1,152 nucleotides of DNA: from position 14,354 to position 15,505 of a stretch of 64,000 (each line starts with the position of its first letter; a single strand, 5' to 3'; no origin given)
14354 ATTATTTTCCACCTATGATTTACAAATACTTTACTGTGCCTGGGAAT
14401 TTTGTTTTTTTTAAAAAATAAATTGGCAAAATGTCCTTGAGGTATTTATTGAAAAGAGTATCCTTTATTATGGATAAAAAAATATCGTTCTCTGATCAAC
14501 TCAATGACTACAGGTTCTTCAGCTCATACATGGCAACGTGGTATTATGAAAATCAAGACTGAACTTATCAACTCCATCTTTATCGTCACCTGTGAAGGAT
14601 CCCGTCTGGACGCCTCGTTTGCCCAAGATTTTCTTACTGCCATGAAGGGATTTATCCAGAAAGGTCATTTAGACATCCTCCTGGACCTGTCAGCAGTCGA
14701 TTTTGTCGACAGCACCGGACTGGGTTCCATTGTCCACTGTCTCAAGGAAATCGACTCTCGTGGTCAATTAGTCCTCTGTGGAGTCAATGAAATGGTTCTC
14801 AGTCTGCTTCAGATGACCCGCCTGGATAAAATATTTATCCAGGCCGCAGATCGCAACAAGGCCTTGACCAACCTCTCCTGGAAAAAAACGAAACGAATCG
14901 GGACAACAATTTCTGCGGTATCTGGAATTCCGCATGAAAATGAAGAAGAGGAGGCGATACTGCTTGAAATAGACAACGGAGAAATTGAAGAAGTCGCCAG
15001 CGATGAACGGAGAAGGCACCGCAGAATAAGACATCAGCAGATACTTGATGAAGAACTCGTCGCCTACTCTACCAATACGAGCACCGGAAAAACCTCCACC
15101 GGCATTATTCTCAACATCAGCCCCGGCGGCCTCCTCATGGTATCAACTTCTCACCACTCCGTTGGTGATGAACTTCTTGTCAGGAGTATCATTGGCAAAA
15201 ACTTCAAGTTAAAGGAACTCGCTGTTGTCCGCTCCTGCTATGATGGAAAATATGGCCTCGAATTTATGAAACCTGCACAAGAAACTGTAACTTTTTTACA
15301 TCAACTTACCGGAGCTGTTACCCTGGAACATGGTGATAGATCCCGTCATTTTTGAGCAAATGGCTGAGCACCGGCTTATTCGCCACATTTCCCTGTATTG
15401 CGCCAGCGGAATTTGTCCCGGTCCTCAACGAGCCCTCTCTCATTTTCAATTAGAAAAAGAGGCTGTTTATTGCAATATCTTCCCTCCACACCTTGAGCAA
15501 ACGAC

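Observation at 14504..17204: Partner-switching module whose STAS antagonist is fused to a PilZ c-di-GMP domain, with a REC-PP2C phosphatase and no sigma factor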

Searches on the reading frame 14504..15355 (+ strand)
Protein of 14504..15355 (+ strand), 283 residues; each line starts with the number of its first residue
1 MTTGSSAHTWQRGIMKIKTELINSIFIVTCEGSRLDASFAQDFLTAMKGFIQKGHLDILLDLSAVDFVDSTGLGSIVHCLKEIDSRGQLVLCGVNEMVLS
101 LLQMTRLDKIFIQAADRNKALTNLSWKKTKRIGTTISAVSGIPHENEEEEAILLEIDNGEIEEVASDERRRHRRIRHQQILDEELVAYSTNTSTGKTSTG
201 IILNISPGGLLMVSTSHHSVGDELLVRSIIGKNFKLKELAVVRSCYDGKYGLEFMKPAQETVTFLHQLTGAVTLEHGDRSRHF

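Call 3: search_protein_families(library=pfam, proteins=[window:14504-15355:+], max_evalue=1)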
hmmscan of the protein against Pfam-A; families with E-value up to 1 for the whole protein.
window:14504-15355:+ (283 aa): 3 families
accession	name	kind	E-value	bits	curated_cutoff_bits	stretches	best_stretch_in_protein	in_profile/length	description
PF01740.26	STAS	-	6.2e-15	55.3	22.6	1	17-111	2-97/106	STAS domain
PF13466.11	STAS_2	-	7.6e-09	36.1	29.2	1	33-108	5-80/80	STAS domain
PF07238.19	PilZ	-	0.00012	22.9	22.5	1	168-263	1-94/102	PilZ domain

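Call 4: search_protein_families(library=ncbifam, proteins=[window:14504-15355:+], max_evalue=1)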
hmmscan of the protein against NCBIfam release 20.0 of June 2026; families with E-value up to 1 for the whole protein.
window:14504-15355:+ (283 aa): 9 families
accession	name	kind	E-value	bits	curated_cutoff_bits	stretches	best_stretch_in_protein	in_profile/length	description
TIGR00377.1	ant_ant_sig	superfamily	2.7e-16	59.4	53.45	1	15-112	3-101/108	anti-sigma factor antagonist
TIGR02886.1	spore_II_AA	equivalog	5.6e-11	42.4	114.75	1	18-120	2-105/106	anti-sigma F factor antagonist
NF033618.0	mlaB_1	equivalog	7.5e-05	23.1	90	1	59-112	39-93/94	lipid asymmetry maintenance protein MlaB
NF008660.1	PRK11660.1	equivalog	0.0055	15.1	614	1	14-110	454-548/572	C4-dicarboxylic acid transporter DauA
NF040924.1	small_MgtU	equivalog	0.015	14.9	33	1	104-115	3-14/28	magnesium transporter protection protein MgtU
NF006413.0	PRK08660.1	equivalog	0.068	13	203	1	120-177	22-78/184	aldolase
TIGR00815.1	sulP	subfamily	0.089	11.2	380.45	1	56-109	497-551/565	sulfate permease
TIGR02266.1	gmx_TIGR02266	paralog_domain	0.11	12.7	68.7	1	192-246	11-66/96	TIGR02266 family protein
NF047705.1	slr1659_superfam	superfamily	0.13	12.6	100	1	42-93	35-88/111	slr1659 superfamily regulator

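Call 7: find_homologous_proteins(query=window:14504-15355:+, max_evalue=0.001)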
Query window:14504-15355:+ (283 aa): 123 proteins with E <= 0.001 among 1366 candidates; the best 120 are listed.
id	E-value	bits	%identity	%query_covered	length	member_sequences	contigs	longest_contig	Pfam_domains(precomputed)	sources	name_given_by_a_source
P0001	4.8e-181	618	100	100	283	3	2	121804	PF01740.27,PF13466.13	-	-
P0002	2.3e-146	504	82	100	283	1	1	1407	PF01740.27,PF13466.13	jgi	jgi:anti-sigma B factor antagonist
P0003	7.0e-141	486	83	95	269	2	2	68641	PF07238.20,PF01740.27,PF13466.13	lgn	-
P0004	7.1e-141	486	81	95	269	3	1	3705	PF07238.20,PF01740.27,PF13466.13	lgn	-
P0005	1.0e-139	483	82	95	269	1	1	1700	PF07238.20,PF01740.27,PF13466.13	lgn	-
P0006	1.4e-137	476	81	95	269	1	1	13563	PF07238.20,PF01740.27,PF13466.13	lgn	-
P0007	4.6e-137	474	79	95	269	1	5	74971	PF07238.20,PF01740.27,PF13466.13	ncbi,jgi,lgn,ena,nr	ncbi:MAG: STAS domain-containing protein [Proteobacteria bacterium]|nr:STAS domain-containing protei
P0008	1.2e-119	417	72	95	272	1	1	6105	PF07238.20,PF01740.27,PF13466.13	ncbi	-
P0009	7.7e-101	355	62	94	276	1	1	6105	PF07238.20,PF01740.27,PF13466.13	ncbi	-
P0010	4.6e-92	326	57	95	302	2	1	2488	PF07238.20,PF01740.27,PF13466.13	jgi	-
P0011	3.2e-91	324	56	94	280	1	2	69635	PF07238.20,PF01740.27,PF13466.13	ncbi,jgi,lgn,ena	-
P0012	6.4e-91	323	60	92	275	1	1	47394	PF07238.20,PF01740.27,PF13466.13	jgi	jgi:anti-sigma B factor antagonist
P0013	7.2e-91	323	56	94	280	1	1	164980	PF07238.20,PF01740.27,PF13466.13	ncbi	-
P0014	6.7e-89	316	58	92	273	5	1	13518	PF07238.20,PF01740.27,PF13466.13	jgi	-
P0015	1.3e-88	315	55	93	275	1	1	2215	PF07238.20,PF01740.27,PF13466.13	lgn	-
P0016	2.1e-88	314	56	92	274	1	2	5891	PF07238.20,PF01740.27,PF13466.13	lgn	-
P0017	3.1e-88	314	58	92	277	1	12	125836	PF07238.20,PF01740.27,PF13466.13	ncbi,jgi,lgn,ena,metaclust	metaclust:\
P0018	2.4e-87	311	55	94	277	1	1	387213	PF07238.20,PF01740.27,PF13466.13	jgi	jgi:anti-sigma B factor antagonist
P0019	7.1e-87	309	56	94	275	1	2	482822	PF01740.27,PF13466.13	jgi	jgi:anti-sigma B factor antagonist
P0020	8.8e-87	309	55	93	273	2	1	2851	PF07238.20,PF01740.27,PF13466.13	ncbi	-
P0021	5.4e-86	307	55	94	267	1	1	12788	PF07238.20,PF01740.27,PF13466.13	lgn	-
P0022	2.5e-85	304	54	92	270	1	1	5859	PF07238.20,PF01740.27,PF13466.13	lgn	-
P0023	2.8e-85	304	55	92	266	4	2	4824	PF07238.20,PF01740.27,PF13466.13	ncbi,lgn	-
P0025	1.9e-84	301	55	92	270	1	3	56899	PF07238.20,PF01740.27,PF13466.13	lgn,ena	-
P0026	2.8e-84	301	54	93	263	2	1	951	PF07238.20,PF01740.27,PF13466.13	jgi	jgi:anti-sigma B factor antagonist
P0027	3.2e-84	301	53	92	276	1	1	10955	PF07238.20,PF01740.27,PF13466.13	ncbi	-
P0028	8.9e-84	299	53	94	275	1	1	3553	PF07238.20,PF01740.27,PF13466.13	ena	-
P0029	1.9e-83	298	54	93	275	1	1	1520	PF07238.20,PF01740.27,PF13466.13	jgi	jgi:anti-sigma B factor antagonist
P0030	5.2e-83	297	54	94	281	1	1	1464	PF07238.20,PF01740.27,PF13466.13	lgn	-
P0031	1.2e-82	296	53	93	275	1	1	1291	PF07238.20,PF01740.27,PF13466.13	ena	-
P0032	2.2e-82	295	53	93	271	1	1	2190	PF07238.20,PF01740.27,PF13466.13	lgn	-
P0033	2.4e-82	295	54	92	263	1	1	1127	PF07238.20,PF01740.27,PF13466.13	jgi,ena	-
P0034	3.2e-82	294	52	92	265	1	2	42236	PF07238.20,PF01740.27,PF13466.13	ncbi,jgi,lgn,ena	-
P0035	5.7e-82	293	55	92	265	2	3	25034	PF07238.20,PF01740.27,PF13466.13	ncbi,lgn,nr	ncbi:MAG: STAS domain-containing protein [Thermodesulfobacteriota bacterium]|nr:STAS domain-containi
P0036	9.6e-82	293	52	93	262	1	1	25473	PF07238.20,PF01740.27,PF13466.13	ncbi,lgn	-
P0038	2.9e-81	291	52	93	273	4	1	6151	PF07238.20,PF01740.27,PF13466.13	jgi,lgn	-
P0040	6.0e-81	290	52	93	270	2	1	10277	PF07238.20,PF01740.27,PF13466.13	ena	-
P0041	6.6e-81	290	53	92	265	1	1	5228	PF07238.20,PF01740.27,PF13466.13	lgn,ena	-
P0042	9.8e-81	289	54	93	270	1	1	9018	PF07238.20,PF01740.27,PF13466.13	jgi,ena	-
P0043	1.2e-80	289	55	93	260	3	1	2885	PF07238.20,PF01740.27,PF13466.13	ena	-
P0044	2.1e-80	288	51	93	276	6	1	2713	PF07238.20,PF01740.27,PF13466.13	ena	-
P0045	3.3e-80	288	53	92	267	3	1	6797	PF07238.20,PF01740.27,PF13466.13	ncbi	-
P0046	6.0e-80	287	54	93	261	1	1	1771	PF07238.20,PF01740.27,PF13466.13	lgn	-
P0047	6.3e-80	287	52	93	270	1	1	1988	PF07238.20,PF01740.27,PF13466.13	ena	-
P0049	2.1e-79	285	52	92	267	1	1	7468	PF07238.20,PF01740.27,PF13466.13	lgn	-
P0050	3.8e-79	284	52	92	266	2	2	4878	PF07238.20,PF01740.27,PF13466.13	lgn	-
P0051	6.6e-79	283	52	92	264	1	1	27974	PF07238.20,PF01740.27,PF13466.13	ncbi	-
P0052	9.0e-79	283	49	95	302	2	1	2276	PF07238.20,PF01740.27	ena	-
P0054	1.7e-78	282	53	94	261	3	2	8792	PF07238.20,PF01740.27,PF13466.13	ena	-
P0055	2.1e-78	282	53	93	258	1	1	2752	PF07238.20,PF01740.27,PF13466.13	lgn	-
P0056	3.1e-78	281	51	92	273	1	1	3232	PF07238.20,PF01740.27,PF13466.13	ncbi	-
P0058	1.1e-77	279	50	92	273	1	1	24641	PF07238.20,PF01740.27,PF13466.13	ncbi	-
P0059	5.6e-77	277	51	94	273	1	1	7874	PF07238.20,PF01740.27,PF13466.13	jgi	-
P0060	1.2e-76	276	52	93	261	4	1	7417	PF07238.20,PF01740.27,PF13466.13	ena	-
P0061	1.7e-76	275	52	92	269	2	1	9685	PF07238.20,PF01740.27,PF13466.13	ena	-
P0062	2.7e-76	275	53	93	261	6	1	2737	PF07238.20,PF01740.27,PF13466.13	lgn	-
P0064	2.9e-76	275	52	92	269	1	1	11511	PF07238.20,PF01740.27,PF13466.13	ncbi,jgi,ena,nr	ncbi:MAG: hypothetical protein DSY80_05050 [Desulfocapsa sp.]|nr:MAG: hypothetical protein DSY80_050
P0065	4.4e-76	274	51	93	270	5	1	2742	PF07238.20,PF01740.27,PF13466.13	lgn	-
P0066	9.6e-76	273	52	93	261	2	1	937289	PF07238.20,PF01740.27,PF13466.13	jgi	jgi:anti-anti-sigma factor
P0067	1.7e-75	272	52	93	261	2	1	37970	PF07238.20,PF01740.27,PF13466.13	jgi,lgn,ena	-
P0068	2.1e-75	272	48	92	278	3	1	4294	PF07238.20,PF01740.27,PF13466.13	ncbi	-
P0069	2.4e-75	272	53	93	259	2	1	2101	PF07238.20,PF01740.27,PF13466.13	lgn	-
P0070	2.5e-75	272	52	94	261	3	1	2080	PF07238.20,PF01740.27,PF13466.13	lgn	-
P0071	3.4e-75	271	53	92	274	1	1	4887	PF07238.20,PF01740.27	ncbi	-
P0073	2.2e-74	268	48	92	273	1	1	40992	PF07238.20,PF01740.27,PF13466.13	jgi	jgi:anti-sigma B factor antagonist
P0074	2.7e-74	268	52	93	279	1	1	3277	PF07238.20,PF01740.27,PF13466.13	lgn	-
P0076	5.6e-74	267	51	93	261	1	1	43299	PF07238.20,PF01740.27,PF13466.13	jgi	-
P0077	3.2e-73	265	47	95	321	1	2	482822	PF07238.20,PF01740.27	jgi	jgi:anti-sigma B factor antagonist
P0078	3.9e-73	264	48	92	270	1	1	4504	PF07238.20,PF01740.27,PF13466.13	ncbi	-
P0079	4.2e-73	264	49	92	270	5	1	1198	PF07238.20,PF01740.27,PF13466.13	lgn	-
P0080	8.8e-73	263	44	92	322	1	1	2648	PF07238.20,PF01740.27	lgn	-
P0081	2.2e-72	262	51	92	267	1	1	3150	PF07238.20,PF01740.27,PF13466.13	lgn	-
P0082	5.3e-71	257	49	95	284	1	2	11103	PF07238.20,PF01740.27,PF13466.13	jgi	jgi:anti-sigma B factor antagonist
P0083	5.9e-71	257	45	95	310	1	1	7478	PF07238.20,PF01740.27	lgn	-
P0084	1.3e-70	256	46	95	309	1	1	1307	PF07238.20,PF01740.27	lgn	-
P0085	2.1e-70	255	47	92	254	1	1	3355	PF07238.20,PF01740.27,PF13466.13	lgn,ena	-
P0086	4.1e-70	254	51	92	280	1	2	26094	PF07238.20,PF01740.27,PF13466.13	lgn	-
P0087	6.1e-70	254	45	94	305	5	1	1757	PF07238.20,PF01740.27,PF13466.13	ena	-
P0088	9.2e-70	253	42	95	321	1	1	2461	PF07238.20,PF01740.27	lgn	-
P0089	1.0e-69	253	45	94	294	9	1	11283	PF07238.20,PF01740.27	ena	-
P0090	3.5e-69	251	47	95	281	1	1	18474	PF07238.20,PF01740.27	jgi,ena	-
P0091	4.3e-69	251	45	95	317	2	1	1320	PF07238.20,PF01740.27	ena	-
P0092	4.6e-69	251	49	94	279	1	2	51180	PF07238.20,PF01740.27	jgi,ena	jgi:anti-sigma B factor antagonist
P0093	7.8e-68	247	44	95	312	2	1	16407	PF07238.20,PF01740.27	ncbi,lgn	-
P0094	1.8e-67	246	47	95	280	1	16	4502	PF07238.20,PF01740.27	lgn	-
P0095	2.2e-67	246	43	95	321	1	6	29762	PF07238.20,PF01740.27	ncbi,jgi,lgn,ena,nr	ncbi:MAG TPA: STAS domain-containing protein [Desulfocapsa sulfexigens]|nr:STAS domain-containing pr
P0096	7.0e-67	244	47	95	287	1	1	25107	PF07238.20,PF01740.27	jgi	-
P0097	8.6e-67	244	53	79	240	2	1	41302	PF07238.20,PF01740.27,PF13466.13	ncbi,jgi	-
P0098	1.6e-66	243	45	94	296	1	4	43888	PF07238.20,PF01740.27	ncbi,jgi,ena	-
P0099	1.7e-66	243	47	95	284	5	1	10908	PF07238.20,PF01740.27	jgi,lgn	-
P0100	2.7e-66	242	48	92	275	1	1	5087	PF07238.20,PF01740.27,PF13466.13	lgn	-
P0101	3.4e-66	242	48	92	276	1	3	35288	PF07238.20,PF01740.27,PF13466.13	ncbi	-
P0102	4.9e-66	241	45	92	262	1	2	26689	PF07238.20,PF01740.27,PF13466.13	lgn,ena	-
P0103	7.9e-66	240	48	92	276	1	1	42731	PF07238.20,PF01740.27,PF13466.13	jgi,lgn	jgi:anti-sigma B factor antagonist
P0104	3.4e-65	238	42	95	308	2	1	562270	PF07238.20,PF01740.27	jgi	jgi:anti-sigma B factor antagonist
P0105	4.8e-64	235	41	95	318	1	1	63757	PF07238.20,PF01740.27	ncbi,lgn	-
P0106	5.5e-64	234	42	91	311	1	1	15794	PF07238.20,PF01740.27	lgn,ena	-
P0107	9.0e-64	234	44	95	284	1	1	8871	PF07238.20,PF01740.27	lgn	-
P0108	9.8e-64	234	41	94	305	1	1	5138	PF07238.20,PF01740.27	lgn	-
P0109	1.6e-63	233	48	92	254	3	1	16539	PF01740.27,PF13466.13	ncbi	-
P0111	2.9e-62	229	44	93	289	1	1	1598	PF07238.20,PF01740.27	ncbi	-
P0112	6.6e-62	228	45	95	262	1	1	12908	PF07238.20,PF01740.27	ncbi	-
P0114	3.6e-61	225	46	92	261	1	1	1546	PF07238.20,PF01740.27,PF13466.13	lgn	-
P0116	5.7e-60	221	55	73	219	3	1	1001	PF07238.20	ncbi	-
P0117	9.4e-60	221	42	95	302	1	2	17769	PF07238.20,PF01740.27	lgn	-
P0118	5.1e-57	212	40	91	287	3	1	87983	PF07238.20,PF01740.27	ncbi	-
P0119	2.0e-56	210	43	91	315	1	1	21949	PF07238.20,PF01740.27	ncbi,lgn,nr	ncbi:MAG: PilZ domain-containing protein [Desulfocapsa sp.]|nr:PilZ domain-containing protein [Desul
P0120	3.0e-56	209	41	91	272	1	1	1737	PF07238.20,PF01740.27,PF13466.13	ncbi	-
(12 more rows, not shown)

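Call 10: find_related_loci(query=A1, collection=genome_contigs, flank=8000)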
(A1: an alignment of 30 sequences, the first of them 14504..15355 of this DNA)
Query A1 (283 aa) in genome_contigs; peptide patterns used: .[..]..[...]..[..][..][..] (x = any residue, [..] = any of these).
389 stretches matched a pattern; 236 encode a relative of the query (tblastn E <= 1e-3); the best 80 are kept; 80 distinct loci.
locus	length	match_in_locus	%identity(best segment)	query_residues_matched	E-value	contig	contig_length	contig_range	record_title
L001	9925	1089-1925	80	5-283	3e-152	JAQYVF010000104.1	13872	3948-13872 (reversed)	MAG: Desulfocapsa sp. isolate Sva_acohol_bin16 k141_1120279_length_13872_cov_233.1283, whole genome shotgun sequence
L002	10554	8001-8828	78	8-283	6e-142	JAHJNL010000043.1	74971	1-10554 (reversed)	MAG: Proteobacteria bacterium isolate Old_saline_glass_biofilm.mb.15 Old_saline_glass_b.mb.15_k141_18680, whole genome s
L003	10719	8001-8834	57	15-279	4e-100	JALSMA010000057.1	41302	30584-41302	MAG: Desulfobulbaceae bacterium isolate 355-202_metabat2_scaf2bin.066 355-202_scaffold_502_c1, whole genome shotgun sequ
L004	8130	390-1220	56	15-279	5e-100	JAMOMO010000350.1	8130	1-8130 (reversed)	MAG: Desulfobulbaceae bacterium isolate 4281-140_metabat1_scaf2bin.006 4281-140_scaffold_4450_c1, whole genome shotgun s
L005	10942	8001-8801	58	15-274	4e-97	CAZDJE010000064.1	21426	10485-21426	MAG TPA_asm: uncultured Desulfocapsa sp. isolate binchicken_co47_151 genome assembly, contig: NODE_1617_length_21426_cov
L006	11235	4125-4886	56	15-278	1e-96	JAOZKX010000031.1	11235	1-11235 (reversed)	MAG: Desulfocapsa sp. isolate GMC10.concoct.196_sub NODE_4912_length_11235_cov_5.593918, whole genome shotgun sequence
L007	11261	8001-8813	56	14-277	4e-96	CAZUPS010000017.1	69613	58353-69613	MAG TPA_asm: uncultured Desulfocapsa sp. isolate binchicken_co47_206 genome assembly, contig: NODE_214_length_69613_cov_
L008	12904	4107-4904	56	15-274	4e-93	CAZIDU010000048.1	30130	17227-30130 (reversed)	MAG TPA_asm: uncultured Desulfocapsa sp. isolate binchicken_co243_282 genome assembly, contig: NODE_1028_length_30130_co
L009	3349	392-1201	51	15-276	3e-89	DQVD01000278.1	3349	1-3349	MAG TPA_asm: Desulfocapsa sulfexigens isolate SZUA-1500 k95_439174, whole genome shotgun sequence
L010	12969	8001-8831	49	7-277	7e-86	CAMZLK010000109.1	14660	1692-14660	uncultured Desulfocapsa sp. isolate TAG_MAG_00006 genome assembly, contig: TAG_MAG_00006_000000000142, whole genome shot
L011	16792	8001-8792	51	14-274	2e-82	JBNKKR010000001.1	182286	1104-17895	MAG: Desulfocapsaceae bacterium isolate H1H2.bin.35.strict NODE_1_length_182286_cov_5.709306, whole genome shotgun seque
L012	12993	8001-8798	50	14-275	2e-81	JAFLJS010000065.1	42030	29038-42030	MAG: Desulfocapsa sp. isolate MC-05 c_000000255254, whole genome shotgun sequence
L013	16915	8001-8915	44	8-283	5e-79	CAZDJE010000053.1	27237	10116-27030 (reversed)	MAG TPA_asm: uncultured Desulfocapsa sp. isolate binchicken_co47_151 genome assembly, contig: NODE_1141_length_27237_cov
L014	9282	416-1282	46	14-279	6e-77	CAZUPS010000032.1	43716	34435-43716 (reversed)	MAG TPA_asm: uncultured Desulfocapsa sp. isolate binchicken_co47_206 genome assembly, contig: NODE_530_length_43716_cov_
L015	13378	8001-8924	44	15-282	1e-76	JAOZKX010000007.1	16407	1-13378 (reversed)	MAG: Desulfocapsa sp. isolate GMC10.concoct.196_sub NODE_2179_length_16407_cov_6.123593, whole genome shotgun sequence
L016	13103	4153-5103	43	15-282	6e-73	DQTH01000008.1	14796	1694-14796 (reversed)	MAG TPA_asm: Desulfocapsa sulfexigens isolate SZUA-1410 k95_598415, whole genome shotgun sequence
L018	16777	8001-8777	52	10-277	3e-87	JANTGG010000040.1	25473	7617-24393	MAG: Desulfocapsa sp. isolate bin10051 c_000000001482, whole genome shotgun sequence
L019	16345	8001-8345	62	15-130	4e-39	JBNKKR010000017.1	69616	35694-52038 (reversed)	MAG: Desulfocapsaceae bacterium isolate H1H2.bin.35.strict NODE_17_length_69616_cov_5.500985, whole genome shotgun seque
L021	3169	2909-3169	61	15-101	3e-27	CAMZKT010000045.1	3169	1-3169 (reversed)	uncultured Desulfocapsa sp. isolate RB_MAG_00021 genome assembly, contig: RB_MAG_00021_000000000034, whole genome shotgu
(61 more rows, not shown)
